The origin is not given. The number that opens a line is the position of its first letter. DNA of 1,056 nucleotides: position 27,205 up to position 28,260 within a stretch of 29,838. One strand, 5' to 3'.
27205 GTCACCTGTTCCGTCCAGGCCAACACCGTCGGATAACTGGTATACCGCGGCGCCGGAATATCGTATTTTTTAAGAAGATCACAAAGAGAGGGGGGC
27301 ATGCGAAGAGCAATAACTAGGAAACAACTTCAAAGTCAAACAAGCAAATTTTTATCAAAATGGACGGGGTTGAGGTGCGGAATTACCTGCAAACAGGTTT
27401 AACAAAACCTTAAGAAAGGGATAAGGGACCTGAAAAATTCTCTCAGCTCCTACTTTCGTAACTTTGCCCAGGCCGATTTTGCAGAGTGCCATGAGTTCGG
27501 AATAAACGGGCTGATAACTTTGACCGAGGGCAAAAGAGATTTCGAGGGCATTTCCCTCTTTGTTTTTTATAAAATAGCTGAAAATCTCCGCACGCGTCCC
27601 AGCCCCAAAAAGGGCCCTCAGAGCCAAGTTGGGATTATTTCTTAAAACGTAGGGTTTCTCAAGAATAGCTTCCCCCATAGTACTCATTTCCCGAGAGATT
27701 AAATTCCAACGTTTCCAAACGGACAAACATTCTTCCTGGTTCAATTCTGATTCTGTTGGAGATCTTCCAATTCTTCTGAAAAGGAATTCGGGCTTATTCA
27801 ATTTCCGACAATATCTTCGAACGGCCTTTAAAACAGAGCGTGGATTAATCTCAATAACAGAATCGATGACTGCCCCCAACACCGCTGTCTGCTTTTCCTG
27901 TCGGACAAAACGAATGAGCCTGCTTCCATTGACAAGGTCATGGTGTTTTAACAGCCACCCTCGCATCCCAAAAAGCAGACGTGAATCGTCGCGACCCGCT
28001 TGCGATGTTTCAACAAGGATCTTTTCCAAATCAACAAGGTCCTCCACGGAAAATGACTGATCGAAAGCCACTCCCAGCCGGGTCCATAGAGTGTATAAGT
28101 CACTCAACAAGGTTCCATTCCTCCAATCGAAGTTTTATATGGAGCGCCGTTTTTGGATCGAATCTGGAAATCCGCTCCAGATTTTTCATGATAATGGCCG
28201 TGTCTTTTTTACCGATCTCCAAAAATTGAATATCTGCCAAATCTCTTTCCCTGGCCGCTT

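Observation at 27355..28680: Overlapping MNT-like nucleotidyltransferase plus 251-aa HEPN-like/wHTH protein: candidate uncharacterised TA or defence pair with a palindromic operator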

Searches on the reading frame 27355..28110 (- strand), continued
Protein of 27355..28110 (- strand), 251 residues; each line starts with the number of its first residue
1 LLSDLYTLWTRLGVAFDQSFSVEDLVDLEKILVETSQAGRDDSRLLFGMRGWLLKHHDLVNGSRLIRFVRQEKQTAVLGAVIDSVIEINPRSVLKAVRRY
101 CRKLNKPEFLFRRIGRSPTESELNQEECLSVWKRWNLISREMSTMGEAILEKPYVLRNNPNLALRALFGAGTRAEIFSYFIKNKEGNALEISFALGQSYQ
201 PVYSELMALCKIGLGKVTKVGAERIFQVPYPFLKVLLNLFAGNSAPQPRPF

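Call 57: search_protein_families(library=pfam, alignment_id=A3, max_evalue=1)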
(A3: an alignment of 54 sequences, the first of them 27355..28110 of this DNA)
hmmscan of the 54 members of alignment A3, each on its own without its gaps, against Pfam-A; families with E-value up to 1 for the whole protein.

A. member 1, window:27355-28110:- (251 aa): 0 families

B. families by the number of members that match (of 54 scanned): 66 families (the first 25 are shown)
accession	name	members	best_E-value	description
PF25212.1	HVO_A0114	36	3.2e-08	HVO_A0114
PF01978.25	TrmB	27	7.1e-05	Sugar-specific transcriptional regulator TrmB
PF12802.13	MarR_2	21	5.5e-09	MarR family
PF09339.16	HTH_IclR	11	5.3e-06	IclR helix-turn-helix domain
PF25213.1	HVO_A0261_N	10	2.8e-07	HVO_A0261 N-terminal domain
PF01047.28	MarR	8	0.00014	MarR family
PF12840.13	HTH_20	7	0.00038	Helix-turn-helix domain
PF13545.12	HTH_Crp_2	7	0.00069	Crp-like helix-turn-helix domain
PF13412.12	HTH_24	7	0.0024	Winged helix-turn-helix DNA-binding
PF13551.12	HTH_29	5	8.7e-05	Winged helix-turn helix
PF01022.26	HTH_5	5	0.0046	Bacterial regulatory protein, arsR family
PF21476.4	PF0610-like_N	5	0.027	PF0610-like, N-terminal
PF24270.1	HTH_Cmi2_C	4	1.4e-05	Cmi2, C-terminal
PF00392.27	GntR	3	0.0002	Bacterial regulatory proteins, gntR family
PF17782.7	DprA_WH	3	0.0035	DprA winged helix domain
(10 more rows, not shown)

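Call 58: search_dna_similar(query=window:27355-28110:-, collection=plasmids, mode=protein, max_evalue=0.001, max_rows=15)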
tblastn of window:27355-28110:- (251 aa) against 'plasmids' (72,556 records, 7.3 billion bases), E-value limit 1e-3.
No match.

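Call 59: search_dna_similar(query=window:27355-28110:-, collection=phages, mode=protein, max_evalue=0.001, max_rows=15)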
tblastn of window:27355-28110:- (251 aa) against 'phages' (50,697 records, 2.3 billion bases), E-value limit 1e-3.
No match.

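Call 60: list_cluster_members(proteins=[P0001, P0059])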
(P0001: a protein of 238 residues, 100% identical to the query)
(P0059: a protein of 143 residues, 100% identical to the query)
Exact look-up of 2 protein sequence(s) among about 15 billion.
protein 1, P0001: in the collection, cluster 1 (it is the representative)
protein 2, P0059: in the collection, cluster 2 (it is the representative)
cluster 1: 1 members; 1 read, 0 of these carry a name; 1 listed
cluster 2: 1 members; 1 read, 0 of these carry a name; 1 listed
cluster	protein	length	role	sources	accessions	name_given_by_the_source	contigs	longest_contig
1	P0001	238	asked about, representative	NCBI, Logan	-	-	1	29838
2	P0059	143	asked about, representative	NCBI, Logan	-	-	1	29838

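Call 61: find_encoding_contigs(protein=P0001, flank=3000, max_places=2)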
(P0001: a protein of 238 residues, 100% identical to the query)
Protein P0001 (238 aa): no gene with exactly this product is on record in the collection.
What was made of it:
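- Tried and rejected: Naming the window's source organism: exact look-ups returned no name or record (calls 60, 61).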

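Call 68: find_related_loci(query=A1, collection=viral_contigs, flank=3000)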
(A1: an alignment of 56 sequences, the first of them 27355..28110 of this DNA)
Query A1 (251 aa) in viral_contigs; peptide patterns used: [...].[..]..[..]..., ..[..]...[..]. (x = any residue, [..] = any of these).
33 stretches matched a pattern, but none encodes a relative of the query by tblastn (E <= 1e-3).
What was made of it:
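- Tried and rejected: Annotated plasmids (PLSDB), phages (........) and IMG/VR viral contigs: no relatives (calls 58, 59, 68).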

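Call 69: find_homologous_proteins(query=A3, max_evalue=0.00001)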
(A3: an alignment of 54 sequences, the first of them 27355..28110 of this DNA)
Query A3 (54 sequences) (251 aa, profile of the alignment): 72 proteins with E <= 0.00001 among 8000 candidates.
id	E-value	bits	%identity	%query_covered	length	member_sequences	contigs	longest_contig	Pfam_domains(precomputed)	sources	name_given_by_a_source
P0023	7.9e-76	273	55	93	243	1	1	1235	-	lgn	-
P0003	4.2e-75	270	70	96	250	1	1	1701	-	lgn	-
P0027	2.2e-74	268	52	93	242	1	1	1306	-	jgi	-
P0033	5.1e-74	267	54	96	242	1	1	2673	-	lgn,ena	-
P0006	8.1e-74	266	65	94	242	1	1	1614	-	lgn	-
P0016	1.5e-73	265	52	93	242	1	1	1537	-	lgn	-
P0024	1.7e-73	265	55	93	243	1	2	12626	-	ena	-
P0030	2.1e-73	265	54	94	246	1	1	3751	-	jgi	jgi:hypothetical protein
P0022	3.5e-73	264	54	95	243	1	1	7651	-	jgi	jgi:hypothetical protein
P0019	4.6e-73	264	53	97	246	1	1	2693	-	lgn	-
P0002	1.0e-72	262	82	96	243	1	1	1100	-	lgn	-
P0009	1.7e-72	262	56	93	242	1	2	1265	-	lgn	-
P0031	2.4e-72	261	53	93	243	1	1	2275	-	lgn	-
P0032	7.3e-72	260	54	95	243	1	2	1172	-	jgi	-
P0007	8.2e-72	260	59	94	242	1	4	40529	-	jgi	jgi:hypothetical protein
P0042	1.6e-69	252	51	96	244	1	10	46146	-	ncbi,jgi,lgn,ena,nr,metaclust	ncbi:MAG: hypothetical protein COV43_07770 [Deltaproteobacteria bacterium CG11_big_fil_rev_8_21_14_0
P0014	2.4e-69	251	54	93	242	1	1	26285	-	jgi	jgi:hypothetical protein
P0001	1.9e-68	248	100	95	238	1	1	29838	-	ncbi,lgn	-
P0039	8.3e-68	246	52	94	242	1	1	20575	-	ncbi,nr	ncbi:MAG: hypothetical protein HQM16_14310 [Deltaproteobacteria bacterium]|nr:hypothetical protein [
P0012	6.8e-66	240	54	91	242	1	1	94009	-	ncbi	-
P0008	7.5e-66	240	58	92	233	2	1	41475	-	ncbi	-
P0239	5.9e-56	208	25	95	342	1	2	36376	-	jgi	jgi:hypothetical protein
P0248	8.8e-31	125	24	94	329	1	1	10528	-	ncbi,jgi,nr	ncbi:MAG: hypothetical protein QOI84_504 [Solirubrobacterales bacterium]|jgi:hypothetical protein|nr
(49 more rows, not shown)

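Call 70: find_encoding_contigs(protein=P0239, flank=5000, max_places=1)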
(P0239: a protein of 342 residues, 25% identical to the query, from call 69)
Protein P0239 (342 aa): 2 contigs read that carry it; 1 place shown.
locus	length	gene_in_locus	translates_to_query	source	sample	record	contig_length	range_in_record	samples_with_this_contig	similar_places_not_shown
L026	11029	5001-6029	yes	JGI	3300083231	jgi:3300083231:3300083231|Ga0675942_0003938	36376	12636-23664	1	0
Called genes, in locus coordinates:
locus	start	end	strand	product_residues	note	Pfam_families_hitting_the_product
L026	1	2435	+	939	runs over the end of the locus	PF06452:CBM9_1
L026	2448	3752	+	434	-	PF16499:Melibiase_2 (faint)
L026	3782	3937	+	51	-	-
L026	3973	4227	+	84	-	PF09224:DUF1961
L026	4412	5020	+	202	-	PF19502:DUF6036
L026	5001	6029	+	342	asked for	-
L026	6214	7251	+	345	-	PF00392:GntR, PF13377:Peripla_BP_3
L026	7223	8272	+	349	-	PF01738:DLH (weak)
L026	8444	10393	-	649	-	PF00728:Glyco_hydro_20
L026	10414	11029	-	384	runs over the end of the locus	PF09587:PGA_cap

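Call 71: find_encoding_contigs(protein=P0248, flank=5000, max_places=1)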
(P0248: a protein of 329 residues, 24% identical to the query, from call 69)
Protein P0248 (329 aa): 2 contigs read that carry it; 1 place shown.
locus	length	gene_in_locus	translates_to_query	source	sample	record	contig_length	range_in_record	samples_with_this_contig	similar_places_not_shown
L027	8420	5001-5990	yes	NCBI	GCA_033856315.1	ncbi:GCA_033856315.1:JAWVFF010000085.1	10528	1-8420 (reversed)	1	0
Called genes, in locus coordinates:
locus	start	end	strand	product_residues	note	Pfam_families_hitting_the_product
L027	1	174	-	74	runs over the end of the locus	-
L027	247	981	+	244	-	PF04402:SIMPL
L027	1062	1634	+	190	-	-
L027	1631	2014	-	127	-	-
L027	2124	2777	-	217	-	-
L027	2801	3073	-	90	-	PF12728:HTH_17, PF13384:HTH_23 (weak), PF00376:MerR (weak)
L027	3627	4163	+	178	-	-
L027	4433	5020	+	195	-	PF19502:DUF6036 (weak)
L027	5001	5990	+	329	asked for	-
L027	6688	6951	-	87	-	-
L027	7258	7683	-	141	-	-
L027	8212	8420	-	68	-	?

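Call 80: find_encoding_contigs(protein=P0008, flank=6000, max_places=1)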
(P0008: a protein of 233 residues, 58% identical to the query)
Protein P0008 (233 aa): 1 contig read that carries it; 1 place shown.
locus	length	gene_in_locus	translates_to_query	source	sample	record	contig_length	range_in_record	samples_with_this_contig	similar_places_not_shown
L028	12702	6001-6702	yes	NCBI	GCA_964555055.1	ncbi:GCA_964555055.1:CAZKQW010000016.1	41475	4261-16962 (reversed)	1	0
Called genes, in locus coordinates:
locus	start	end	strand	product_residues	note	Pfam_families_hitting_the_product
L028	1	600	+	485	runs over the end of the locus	-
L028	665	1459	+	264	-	PF02424:ApbE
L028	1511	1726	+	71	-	PF19807:DUF6290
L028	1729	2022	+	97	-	PF05016:ParE_toxin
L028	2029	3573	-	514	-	PF00266:Aminotran_5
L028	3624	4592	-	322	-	PF02618:YceG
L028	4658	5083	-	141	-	PF03652:RuvX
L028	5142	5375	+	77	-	-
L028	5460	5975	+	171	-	PF19502:DUF6036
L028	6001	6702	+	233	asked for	-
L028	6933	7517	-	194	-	-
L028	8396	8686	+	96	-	-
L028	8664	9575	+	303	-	PF00589:Phage_integrase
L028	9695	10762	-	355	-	PF22022:Phage_int_M (weak), PF00589:Phage_integrase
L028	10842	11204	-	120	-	-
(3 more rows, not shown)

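Call 81: find_encoding_contigs(protein=P0039, flank=6000, max_places=1)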
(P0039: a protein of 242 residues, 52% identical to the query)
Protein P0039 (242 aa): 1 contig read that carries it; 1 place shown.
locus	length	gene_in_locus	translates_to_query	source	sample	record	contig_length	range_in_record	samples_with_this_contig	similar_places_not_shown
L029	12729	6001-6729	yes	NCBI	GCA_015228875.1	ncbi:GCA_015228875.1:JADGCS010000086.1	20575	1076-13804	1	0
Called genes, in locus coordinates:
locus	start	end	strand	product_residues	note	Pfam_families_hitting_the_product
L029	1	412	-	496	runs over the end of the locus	PF12679:ABC2_membrane_2, PF13346:ABC2_membrane_5 (weak), PF12698:ABC2_membrane_3, PF23357:DUF7088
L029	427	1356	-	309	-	PF00005:ABC_tran, PF13175:AAA_15 (faint), PF13304:AAA_21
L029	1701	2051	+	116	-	PF01797:Y1_Tnp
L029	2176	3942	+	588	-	PF01609:DDE_Tnp_1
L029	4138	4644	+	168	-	-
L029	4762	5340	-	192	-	PF02525:Flavodoxin_2, PF03358:FMN_red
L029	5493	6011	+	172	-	PF19502:DUF6036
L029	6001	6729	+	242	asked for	-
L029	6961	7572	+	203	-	-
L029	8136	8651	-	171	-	PF10543:ORF6N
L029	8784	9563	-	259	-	-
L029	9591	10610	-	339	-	-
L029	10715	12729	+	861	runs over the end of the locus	PF01751:Toprim, PF01131:Topoisom_bac, PF13368:Toprim_C_rpt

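Call 82: find_encoding_contigs(protein=P0014, flank=6000, max_places=1)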
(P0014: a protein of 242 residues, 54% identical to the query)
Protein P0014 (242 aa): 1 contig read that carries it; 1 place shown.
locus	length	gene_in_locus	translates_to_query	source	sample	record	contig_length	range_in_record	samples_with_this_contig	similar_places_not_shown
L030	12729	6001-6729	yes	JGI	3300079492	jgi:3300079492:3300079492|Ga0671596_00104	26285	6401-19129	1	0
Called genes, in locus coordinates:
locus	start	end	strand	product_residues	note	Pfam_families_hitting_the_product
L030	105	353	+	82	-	-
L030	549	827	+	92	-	-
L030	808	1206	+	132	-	PF13560:HTH_31 (weak), PF01381:HTH_3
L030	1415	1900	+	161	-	PF21849:DUF6908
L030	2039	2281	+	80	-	-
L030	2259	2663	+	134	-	PF13650:Asp_protease_2 (weak), PF13975:gag-asp_proteas (weak)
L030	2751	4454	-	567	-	-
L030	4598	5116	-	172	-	-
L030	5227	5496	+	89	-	-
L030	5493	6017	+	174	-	PF19502:DUF6036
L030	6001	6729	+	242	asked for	-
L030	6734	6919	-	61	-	-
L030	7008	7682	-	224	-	PF27257:HI_0787_N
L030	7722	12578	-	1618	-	PF13646:HEAT_2 (weak), PF01841:Transglut_core (weak)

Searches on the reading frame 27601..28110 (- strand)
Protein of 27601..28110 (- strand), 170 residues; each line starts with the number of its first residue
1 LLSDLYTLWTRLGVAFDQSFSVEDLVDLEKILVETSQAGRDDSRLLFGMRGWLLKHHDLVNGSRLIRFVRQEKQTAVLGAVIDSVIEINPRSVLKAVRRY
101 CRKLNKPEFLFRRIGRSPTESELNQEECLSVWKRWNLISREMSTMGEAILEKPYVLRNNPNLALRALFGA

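Call 40: predict_structure(alignment_id=A2)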
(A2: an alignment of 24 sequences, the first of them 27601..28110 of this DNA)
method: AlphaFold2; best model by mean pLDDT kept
length: 170 residues; sequences in the alignment: 24
mean_pLDDT: 93.5   pTM: 0.89
mean pLDDT of the five models: 93.5, 93.2, 93.0, 92.5, 92.4
residues with pLDDT >= 90: 146; 70-90: 19; 50-70: 5; < 50: 0
segments of 3 or more residues with pLDDT < 50: none
pLDDT, mean of each block of 10 residues (from residue 1): 88 93 89 96 95 95 97 97 97 96 97 95 97 97 83 94 83
secondary structure, 60 per line:
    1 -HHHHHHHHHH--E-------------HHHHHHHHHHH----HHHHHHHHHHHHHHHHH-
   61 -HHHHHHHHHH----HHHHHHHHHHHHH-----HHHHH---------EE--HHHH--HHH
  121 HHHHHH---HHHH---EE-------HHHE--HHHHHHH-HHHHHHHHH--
elements in order: H2-11 H28-38 H43-59 H62-71 H76-88 H94-98 H112-115 H118-126 H130-133 H152-158 H160-168
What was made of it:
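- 27601..28110 (-): N-terminal all-alpha domain (residues 1-170) of the 251-aa partner. It belongs to no known family and is the proposed NTase-binding or neutralising (or sensing) domain. AF2 pLDDT 93.5 (call 40).
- On HEPN/MNT type VII TA: AF2 model of residues 1-170, pLDDT 93.5 (call 40).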

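Call 50: fold_search(model_id=the predicted structure, library=pdb)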
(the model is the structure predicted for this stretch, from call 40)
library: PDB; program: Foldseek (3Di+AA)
matches with E <= 10: 73; with E <= 0.001: 0
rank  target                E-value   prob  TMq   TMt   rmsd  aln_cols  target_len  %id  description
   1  6oft_B                2.2e+00  0.02  0.13  0.06  19.4       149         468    7  The crystal structure of the first half of the periplasmic protease PqqL from Escherichia coli (released 2019-10-02)
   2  4hh1_A                2.6e+00  0.05  0.23  0.12  18.1       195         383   11  Dark-state structure of AppA wild-type without the Cys-rich region from Rb. sphaeroides (released 2013-06-05)
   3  3au5_A                2.8e+00  0.08  0.26  0.12   7.0       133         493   11  Structure of the human myosin-X MyTH4-FERM cassette (released 2011-07-13)
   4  7qpr_C                3.1e+00  0.06  0.20  0.08   8.2       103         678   14  Structure of full length SpoT (released 2023-01-18)
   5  2b6c_B                3.4e+00  0.06  0.23  0.19  10.7       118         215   10  Predicted DNA alkylation repair enzyme from Enterococcus faecalis. (released 2005-11-15)
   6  4hh0_B                3.8e+00  0.04  0.22  0.12  13.9       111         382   14  Dark-state structure of AppA C20S without the Cys-rich region from Rb. sphaeroides (released 2013-06-05)
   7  6hix_BI               4.1e+00  0.04  0.23  0.15  10.7       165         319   13  Cryo-EM structure of the Trypanosoma brucei mitochondrial ribosome - This entry contains the large mitoribosomal subu (released 2018-09-26)
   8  4hh1_B                4.3e+00  0.04  0.22  0.12  13.9       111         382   14  Dark-state structure of AppA wild-type without the Cys-rich region from Rb. sphaeroides (released 2013-06-05)
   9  6yvc_A                4.5e+00  0.01  0.18  0.18  19.1       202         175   14  Crystal structure of the small alarmone hydrolase (SAH) of Pseudomonas aeruginosa (released 2021-05-12)
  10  9m3r                  4.5e+00  0.01  0.13  0.08  13.7       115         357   10  Crystal structure of human pyruvate dehydrogenase kinase isoform 1 in complex with ATP competitive inhibitor 29 (released 2025-06-25)
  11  6yxx_BI               4.8e+00  0.05  0.22  0.14  10.0       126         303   11  State A of the Trypanosoma brucei mitoribosomal large subunit assembly intermediate (released 2020-10-14)
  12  9ebw_A                4.8e+00  0.02  0.14  0.06  20.8        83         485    8  Chimeric fluorescence biosensor formed from a lactate-binding protein and GFP, bound to lactate (released 2025-03-19)
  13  3woz_B                5.4e+00  0.06  0.27  0.22   6.3       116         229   18  Crystal structure of CLASP2 TOG domain (TOG3) (released 2015-05-27)
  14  3pzd_A                5.4e+00  0.06  0.25  0.12   6.9       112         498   14  Structure of the myosin X MyTH4-FERM/DCC complex (released 2011-02-23)
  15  6ex6_A                5.4e+00  0.06  0.25  0.10   8.8       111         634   14  The GH127, Beta-arabinofuranosidase, BT3674 (released 2018-11-21)
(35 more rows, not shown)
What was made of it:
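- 27601..28110 (-): Foldseek finds nothing significant (call 50).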
